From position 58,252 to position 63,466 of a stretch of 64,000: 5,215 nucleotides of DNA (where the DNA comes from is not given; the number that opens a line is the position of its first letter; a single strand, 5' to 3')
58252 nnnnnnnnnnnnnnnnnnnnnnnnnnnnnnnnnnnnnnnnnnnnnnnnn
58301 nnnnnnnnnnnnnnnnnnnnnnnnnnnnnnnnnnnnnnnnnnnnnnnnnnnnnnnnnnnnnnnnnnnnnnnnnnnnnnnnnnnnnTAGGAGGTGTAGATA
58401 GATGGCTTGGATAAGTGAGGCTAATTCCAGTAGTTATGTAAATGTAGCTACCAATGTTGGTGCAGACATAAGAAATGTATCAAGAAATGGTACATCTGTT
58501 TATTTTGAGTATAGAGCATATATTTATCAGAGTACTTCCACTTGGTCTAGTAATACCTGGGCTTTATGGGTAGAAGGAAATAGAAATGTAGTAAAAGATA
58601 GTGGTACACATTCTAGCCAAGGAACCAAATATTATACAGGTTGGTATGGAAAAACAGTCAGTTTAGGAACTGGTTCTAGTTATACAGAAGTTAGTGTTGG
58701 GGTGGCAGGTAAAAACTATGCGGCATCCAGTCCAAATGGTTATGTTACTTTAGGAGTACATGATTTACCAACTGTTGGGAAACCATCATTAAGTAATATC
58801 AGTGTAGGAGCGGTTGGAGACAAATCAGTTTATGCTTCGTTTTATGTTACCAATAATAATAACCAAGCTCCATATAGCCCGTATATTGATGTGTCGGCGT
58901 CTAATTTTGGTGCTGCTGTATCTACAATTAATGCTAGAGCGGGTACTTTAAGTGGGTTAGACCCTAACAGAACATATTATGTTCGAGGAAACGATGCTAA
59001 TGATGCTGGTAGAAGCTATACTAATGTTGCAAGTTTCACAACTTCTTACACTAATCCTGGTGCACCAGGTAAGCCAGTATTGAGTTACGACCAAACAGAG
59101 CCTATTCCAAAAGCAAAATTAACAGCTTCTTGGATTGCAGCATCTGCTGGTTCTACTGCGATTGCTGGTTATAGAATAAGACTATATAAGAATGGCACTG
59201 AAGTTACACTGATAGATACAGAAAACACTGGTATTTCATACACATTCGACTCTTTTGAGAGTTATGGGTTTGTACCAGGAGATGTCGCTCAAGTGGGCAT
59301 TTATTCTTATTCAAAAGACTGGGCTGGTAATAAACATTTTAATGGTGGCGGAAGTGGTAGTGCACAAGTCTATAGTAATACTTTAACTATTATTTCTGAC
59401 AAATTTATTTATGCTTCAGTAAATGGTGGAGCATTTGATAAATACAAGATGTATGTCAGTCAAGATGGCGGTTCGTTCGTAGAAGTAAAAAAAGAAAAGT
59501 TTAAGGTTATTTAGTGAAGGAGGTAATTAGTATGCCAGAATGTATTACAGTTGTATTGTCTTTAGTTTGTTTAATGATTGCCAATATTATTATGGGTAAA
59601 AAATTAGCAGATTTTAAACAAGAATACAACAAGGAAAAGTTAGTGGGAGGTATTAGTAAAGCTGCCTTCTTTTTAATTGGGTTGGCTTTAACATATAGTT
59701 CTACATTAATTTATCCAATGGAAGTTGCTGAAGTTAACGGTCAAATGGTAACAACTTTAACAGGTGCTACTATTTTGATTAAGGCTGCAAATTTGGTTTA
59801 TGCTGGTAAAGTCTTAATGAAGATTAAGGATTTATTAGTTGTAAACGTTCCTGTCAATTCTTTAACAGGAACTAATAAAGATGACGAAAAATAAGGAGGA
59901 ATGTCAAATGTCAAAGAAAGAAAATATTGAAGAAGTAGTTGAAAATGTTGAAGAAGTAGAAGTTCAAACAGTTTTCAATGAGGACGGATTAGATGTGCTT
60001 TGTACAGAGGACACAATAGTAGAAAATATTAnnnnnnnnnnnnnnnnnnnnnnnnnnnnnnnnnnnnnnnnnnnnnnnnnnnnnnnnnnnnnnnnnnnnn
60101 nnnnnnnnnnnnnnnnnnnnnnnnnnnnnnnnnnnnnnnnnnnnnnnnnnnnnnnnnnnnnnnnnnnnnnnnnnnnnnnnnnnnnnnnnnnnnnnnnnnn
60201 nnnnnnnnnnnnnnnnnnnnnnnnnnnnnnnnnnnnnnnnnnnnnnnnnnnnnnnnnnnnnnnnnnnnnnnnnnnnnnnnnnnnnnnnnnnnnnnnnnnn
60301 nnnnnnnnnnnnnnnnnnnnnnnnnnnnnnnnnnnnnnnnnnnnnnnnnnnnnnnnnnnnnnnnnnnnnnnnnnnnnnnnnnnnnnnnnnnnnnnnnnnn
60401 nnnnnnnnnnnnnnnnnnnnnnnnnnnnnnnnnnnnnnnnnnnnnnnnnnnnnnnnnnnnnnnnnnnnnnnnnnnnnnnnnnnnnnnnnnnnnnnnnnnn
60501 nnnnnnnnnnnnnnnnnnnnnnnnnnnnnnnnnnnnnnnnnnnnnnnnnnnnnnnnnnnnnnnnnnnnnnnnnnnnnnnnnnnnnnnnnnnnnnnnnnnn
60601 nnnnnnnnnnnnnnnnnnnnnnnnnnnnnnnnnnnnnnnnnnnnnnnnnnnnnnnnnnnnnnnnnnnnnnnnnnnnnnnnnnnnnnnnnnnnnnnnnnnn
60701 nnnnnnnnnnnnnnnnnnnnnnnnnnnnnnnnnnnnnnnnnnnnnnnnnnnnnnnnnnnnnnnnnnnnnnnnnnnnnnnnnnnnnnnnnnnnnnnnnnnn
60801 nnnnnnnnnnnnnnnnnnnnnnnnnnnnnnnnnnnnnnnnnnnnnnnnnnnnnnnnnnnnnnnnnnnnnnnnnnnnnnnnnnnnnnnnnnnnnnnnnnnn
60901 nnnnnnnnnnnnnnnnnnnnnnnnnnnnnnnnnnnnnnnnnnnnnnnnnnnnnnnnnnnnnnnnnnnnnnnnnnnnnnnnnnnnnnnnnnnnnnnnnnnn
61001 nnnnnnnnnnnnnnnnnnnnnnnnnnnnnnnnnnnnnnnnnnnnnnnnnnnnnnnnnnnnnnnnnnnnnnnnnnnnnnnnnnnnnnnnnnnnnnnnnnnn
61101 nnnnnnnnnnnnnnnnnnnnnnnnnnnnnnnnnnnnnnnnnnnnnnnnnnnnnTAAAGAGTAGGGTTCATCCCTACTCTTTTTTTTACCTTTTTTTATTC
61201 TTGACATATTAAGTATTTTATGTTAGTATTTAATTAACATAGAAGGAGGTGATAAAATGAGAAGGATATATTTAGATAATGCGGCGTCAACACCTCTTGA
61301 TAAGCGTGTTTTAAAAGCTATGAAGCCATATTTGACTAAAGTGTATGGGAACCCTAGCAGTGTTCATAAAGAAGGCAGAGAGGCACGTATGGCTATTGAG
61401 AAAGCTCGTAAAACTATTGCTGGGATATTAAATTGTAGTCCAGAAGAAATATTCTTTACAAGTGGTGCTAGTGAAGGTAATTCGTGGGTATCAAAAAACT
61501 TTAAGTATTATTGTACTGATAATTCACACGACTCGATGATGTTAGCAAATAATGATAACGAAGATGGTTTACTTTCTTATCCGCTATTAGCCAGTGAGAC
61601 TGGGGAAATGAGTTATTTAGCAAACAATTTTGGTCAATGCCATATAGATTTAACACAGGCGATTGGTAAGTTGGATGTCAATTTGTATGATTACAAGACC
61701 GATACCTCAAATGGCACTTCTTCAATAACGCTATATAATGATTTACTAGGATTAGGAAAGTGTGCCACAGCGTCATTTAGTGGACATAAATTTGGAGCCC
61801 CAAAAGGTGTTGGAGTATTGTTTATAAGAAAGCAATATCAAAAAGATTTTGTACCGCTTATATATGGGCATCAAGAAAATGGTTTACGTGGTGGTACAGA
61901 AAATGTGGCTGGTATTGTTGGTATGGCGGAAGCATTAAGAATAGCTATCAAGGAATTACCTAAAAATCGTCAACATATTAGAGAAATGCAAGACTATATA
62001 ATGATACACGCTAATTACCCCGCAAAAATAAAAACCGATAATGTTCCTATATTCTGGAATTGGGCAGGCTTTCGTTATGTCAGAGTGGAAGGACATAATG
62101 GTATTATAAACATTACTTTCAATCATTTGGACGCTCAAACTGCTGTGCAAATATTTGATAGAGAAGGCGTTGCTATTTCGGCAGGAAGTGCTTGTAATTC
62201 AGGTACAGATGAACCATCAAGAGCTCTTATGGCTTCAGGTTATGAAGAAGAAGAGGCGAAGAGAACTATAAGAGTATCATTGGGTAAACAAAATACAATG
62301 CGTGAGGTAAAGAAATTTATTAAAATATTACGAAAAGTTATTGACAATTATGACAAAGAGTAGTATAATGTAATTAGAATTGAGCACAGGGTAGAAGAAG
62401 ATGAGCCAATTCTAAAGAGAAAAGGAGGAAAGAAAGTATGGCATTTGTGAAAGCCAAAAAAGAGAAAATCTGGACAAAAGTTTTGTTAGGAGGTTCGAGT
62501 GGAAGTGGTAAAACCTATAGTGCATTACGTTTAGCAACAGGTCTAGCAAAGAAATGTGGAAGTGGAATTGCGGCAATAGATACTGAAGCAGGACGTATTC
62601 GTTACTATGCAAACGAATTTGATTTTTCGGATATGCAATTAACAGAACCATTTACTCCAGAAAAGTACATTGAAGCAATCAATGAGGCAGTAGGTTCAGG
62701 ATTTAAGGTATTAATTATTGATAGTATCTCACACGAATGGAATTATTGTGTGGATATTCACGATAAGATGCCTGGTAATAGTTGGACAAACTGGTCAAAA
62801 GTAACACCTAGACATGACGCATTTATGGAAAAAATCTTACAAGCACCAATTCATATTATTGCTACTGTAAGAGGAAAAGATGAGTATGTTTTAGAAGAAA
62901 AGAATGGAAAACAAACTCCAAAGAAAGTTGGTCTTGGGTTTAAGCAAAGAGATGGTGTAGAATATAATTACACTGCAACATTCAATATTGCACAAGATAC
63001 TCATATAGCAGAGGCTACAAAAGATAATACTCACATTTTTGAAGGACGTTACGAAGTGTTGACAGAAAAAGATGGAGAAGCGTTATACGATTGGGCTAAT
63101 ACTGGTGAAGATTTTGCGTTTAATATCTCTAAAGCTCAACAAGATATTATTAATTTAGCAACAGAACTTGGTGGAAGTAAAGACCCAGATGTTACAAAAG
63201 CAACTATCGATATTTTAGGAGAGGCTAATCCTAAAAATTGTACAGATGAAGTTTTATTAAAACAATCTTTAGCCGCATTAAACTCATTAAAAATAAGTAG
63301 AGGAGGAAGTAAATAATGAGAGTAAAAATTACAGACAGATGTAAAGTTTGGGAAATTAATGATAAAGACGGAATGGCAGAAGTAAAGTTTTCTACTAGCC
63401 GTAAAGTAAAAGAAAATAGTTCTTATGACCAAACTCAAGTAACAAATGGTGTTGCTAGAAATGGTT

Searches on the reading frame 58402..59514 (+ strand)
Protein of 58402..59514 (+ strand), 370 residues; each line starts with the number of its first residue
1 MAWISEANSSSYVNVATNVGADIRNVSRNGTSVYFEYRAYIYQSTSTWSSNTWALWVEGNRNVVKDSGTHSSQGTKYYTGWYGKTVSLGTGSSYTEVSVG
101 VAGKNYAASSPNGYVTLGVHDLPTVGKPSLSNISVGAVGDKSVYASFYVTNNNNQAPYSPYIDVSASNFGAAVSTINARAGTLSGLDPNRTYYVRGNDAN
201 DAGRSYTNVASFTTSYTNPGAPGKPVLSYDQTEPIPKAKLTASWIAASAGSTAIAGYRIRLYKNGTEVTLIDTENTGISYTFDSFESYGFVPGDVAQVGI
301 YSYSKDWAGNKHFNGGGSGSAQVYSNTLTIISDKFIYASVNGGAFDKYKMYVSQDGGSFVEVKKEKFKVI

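Call 13: search_protein_families(library=phrogs, max_evalue=0.00001, proteins=[window:58402-59514:+])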
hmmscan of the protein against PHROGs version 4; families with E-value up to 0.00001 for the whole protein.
window:58402-59514:+ (370 aa): 0 families

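Call 37: search_protein_families(library=pfam, max_evalue=10, proteins=[window:58402-59514:+])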
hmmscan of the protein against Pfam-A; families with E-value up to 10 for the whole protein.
window:58402-59514:+ (370 aa): 4 families
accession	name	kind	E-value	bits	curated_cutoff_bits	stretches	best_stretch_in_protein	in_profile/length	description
PF00041.27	fn3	-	0.00077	20.1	25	2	238-273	14-46/84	Fibronectin type III domain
PF06646.16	CypI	-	0.018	14.7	27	1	251-333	137-215/332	Extracytoplasmic thiamine-binding lipoprotein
PF16656.11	Pur_ac_phosph_N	-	0.022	15.8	30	1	174-214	56-93/93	Purple acid Phosphatase, N-terminal domain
PF14600.11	CBM_5_12_2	-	0.67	10.3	27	1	304-328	15-38/62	Cellulose-binding domain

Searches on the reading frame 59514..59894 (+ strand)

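Call 37: search_protein_families(library=pfam, max_evalue=10, proteins=[window:59514-59894:+])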
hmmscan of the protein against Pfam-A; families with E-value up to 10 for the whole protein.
window:59514-59894:+ (126 aa): 1 family
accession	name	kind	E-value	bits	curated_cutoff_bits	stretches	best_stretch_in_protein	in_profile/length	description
PF01545.26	Cation_efflux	-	0.0041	17.4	26.6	1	12-110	37-137/198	Cation efflux family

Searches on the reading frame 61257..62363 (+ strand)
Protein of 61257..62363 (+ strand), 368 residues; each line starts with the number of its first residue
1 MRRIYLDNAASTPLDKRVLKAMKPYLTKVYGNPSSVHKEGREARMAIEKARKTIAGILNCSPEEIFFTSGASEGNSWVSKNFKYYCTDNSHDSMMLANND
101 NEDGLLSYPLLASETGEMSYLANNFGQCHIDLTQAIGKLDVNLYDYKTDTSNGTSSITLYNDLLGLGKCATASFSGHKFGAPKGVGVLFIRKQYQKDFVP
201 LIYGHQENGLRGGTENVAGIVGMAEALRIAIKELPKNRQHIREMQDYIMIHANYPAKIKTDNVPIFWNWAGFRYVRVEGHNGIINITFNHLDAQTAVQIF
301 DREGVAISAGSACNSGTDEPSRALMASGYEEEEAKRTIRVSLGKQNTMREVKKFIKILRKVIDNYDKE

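Call 13: search_protein_families(library=phrogs, max_evalue=0.00001, proteins=[window:61257-62363:+])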
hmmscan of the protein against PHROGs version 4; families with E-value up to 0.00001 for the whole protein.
window:61257-62363:+ (368 aa): 1 family
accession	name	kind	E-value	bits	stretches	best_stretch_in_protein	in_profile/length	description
phrog_12787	-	unknown function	8.1e-73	246.7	2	169-365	197-382/387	-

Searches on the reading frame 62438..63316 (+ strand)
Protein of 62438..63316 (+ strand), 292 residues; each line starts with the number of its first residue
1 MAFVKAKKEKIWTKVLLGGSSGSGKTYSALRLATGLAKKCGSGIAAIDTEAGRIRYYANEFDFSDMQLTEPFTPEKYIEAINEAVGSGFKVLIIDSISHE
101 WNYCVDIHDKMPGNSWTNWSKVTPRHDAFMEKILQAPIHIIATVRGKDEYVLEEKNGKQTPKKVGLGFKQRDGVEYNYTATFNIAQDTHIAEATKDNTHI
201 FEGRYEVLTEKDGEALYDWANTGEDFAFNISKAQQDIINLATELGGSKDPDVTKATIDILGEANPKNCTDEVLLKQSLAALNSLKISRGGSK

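Call 14: search_protein_families(library=phrogs, max_evalue=0.00001, proteins=[window:62438-63316:+])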
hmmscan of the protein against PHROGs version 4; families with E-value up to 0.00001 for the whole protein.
window:62438-63316:+ (292 aa): 2 families
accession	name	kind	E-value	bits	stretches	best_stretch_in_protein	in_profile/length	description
phrog_1366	-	unknown function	2.9e-78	264.5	1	1-269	3-274/307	-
phrog_124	-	DNA, RNA and nucleotide metabolism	1.4e-08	35.6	1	13-185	44-208/382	Sak4-like ssDNA annealing protein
